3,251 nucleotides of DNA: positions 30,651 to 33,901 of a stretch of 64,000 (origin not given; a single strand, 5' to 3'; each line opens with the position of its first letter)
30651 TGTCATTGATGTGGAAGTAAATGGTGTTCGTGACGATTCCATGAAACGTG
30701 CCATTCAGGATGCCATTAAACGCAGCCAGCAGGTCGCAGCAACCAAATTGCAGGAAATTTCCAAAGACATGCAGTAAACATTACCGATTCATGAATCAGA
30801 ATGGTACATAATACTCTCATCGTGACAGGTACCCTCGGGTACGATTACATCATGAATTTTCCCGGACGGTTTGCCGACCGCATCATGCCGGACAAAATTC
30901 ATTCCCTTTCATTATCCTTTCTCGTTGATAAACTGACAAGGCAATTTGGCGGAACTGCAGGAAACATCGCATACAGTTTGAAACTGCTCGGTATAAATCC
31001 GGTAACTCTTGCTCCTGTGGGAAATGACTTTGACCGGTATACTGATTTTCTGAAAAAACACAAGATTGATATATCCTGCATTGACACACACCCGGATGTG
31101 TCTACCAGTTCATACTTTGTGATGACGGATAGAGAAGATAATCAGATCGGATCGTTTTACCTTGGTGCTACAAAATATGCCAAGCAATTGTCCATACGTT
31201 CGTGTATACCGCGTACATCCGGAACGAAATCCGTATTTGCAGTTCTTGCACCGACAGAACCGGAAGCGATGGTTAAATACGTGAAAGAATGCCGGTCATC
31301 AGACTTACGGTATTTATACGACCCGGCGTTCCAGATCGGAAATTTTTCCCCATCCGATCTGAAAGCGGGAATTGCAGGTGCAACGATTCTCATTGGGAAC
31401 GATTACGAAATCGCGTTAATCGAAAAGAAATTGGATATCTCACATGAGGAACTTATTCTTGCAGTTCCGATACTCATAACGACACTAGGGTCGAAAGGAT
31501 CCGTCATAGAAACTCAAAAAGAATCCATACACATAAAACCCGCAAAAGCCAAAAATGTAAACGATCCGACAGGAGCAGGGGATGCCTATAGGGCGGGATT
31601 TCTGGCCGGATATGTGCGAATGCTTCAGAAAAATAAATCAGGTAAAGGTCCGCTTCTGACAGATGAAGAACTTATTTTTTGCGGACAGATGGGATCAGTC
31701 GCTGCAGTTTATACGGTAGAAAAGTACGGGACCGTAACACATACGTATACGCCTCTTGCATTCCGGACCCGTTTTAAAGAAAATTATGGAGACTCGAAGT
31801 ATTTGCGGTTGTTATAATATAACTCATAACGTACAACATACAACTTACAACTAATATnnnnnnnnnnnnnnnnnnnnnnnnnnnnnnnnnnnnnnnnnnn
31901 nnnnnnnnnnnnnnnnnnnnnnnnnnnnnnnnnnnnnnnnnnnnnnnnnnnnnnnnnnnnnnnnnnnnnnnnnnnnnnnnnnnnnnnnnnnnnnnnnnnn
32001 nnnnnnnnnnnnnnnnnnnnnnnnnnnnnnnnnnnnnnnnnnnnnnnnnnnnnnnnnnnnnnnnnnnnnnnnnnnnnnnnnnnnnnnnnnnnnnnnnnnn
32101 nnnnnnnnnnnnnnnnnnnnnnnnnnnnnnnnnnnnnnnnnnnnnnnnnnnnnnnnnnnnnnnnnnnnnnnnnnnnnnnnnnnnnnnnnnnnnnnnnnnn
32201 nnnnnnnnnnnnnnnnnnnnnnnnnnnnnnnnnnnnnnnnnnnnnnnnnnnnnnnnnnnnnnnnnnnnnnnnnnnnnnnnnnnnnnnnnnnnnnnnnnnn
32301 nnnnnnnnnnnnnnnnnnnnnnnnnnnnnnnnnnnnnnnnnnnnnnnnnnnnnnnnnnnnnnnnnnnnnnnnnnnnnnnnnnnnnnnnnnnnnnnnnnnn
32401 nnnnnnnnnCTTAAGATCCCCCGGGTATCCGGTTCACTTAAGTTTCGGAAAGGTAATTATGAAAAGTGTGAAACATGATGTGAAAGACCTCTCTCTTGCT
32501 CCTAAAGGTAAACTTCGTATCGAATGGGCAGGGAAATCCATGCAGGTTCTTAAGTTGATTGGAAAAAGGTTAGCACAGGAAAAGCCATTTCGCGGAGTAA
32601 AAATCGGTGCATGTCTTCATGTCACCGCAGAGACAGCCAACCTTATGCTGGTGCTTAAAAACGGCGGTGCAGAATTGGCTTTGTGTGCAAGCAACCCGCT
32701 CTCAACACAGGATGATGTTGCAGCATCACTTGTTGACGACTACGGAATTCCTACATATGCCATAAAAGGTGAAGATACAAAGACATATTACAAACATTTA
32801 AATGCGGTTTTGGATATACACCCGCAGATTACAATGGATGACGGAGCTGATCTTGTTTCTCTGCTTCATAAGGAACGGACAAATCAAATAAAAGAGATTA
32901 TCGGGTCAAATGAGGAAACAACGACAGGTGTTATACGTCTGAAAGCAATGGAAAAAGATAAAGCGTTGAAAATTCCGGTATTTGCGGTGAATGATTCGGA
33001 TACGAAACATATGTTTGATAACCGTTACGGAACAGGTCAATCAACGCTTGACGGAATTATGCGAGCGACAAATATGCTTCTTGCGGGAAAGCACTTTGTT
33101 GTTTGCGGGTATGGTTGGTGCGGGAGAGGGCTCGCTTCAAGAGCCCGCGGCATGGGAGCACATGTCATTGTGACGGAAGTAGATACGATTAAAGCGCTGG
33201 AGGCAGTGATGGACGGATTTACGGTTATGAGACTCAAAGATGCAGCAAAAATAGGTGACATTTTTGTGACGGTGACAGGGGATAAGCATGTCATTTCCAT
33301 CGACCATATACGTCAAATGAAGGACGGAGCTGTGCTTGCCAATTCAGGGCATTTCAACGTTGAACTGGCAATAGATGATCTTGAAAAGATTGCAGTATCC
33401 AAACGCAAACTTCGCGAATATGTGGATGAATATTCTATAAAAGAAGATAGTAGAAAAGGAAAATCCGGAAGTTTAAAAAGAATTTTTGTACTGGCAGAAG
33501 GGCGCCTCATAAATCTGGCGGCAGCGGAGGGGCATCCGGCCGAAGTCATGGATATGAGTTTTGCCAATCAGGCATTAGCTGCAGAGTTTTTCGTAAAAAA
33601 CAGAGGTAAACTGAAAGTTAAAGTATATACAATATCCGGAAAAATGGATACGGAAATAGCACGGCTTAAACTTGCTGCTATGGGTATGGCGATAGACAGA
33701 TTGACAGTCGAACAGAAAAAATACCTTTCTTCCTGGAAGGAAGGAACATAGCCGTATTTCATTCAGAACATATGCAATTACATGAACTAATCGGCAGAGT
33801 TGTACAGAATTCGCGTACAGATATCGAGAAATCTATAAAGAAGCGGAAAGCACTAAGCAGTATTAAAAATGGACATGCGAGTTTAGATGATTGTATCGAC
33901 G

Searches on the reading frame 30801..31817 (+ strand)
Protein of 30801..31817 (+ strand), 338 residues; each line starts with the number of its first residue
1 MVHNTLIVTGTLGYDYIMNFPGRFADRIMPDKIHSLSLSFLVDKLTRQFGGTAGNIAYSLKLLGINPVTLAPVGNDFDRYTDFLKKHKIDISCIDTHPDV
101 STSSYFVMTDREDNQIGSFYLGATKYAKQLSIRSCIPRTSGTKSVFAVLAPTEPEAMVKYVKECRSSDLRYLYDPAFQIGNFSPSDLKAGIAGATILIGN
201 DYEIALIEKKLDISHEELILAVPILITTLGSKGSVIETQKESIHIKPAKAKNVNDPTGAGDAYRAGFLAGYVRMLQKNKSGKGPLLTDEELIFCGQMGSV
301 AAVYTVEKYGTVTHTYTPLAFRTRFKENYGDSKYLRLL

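Call 70: search_protein_families(library=pfam, proteins=[window:30801-31817:+], max_evalue=0.00001)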
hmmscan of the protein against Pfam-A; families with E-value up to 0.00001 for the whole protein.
window:30801-31817:+ (338 aa): 1 family
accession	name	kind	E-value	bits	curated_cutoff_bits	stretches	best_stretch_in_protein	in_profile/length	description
PF00294.29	PfkB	-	5.3e-36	124.9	25.8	1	27-313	14-297/302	pfkB family carbohydrate kinase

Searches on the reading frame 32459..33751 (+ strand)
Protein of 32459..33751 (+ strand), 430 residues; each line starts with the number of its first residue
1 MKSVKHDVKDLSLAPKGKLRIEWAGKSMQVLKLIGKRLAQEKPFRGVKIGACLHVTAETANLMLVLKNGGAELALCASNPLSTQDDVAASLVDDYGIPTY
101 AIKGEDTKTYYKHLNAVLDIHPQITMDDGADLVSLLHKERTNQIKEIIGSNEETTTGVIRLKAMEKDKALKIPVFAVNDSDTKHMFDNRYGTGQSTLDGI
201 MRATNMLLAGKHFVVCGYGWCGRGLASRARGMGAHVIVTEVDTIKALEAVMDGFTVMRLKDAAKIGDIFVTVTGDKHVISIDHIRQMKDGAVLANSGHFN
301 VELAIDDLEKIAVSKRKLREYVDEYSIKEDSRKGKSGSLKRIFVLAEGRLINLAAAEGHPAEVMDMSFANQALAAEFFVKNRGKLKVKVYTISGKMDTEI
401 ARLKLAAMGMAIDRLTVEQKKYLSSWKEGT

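Call 70: search_protein_families(library=pfam, proteins=[window:32459-33751:+], max_evalue=0.00001)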
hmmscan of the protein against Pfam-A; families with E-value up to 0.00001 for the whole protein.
window:32459-33751:+ (430 aa): 4 families
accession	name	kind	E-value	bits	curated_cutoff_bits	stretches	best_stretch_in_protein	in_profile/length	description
PF05221.23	AdoHcyase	-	1.5e-56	192.2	25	2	142-429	175-291/299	S-adenosyl-L-homocysteine hydrolase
PF00670.27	AdoHcyase_NAD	-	1e-50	172.4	27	1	188-357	1-161/162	S-adenosyl-L-homocysteine hydrolase, NAD binding domain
PF07991.19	KARI_N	-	2.6e-08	34.1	20.6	1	208-303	2-101/165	Acetohydroxy acid isomeroreductase, NADPH-binding domain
PF02826.25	2-Hacid_dh_C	-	6.4e-08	32.6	25.1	1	206-297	32-127/178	D-isomer specific 2-hydroxyacid dehydrogenase, NAD binding domain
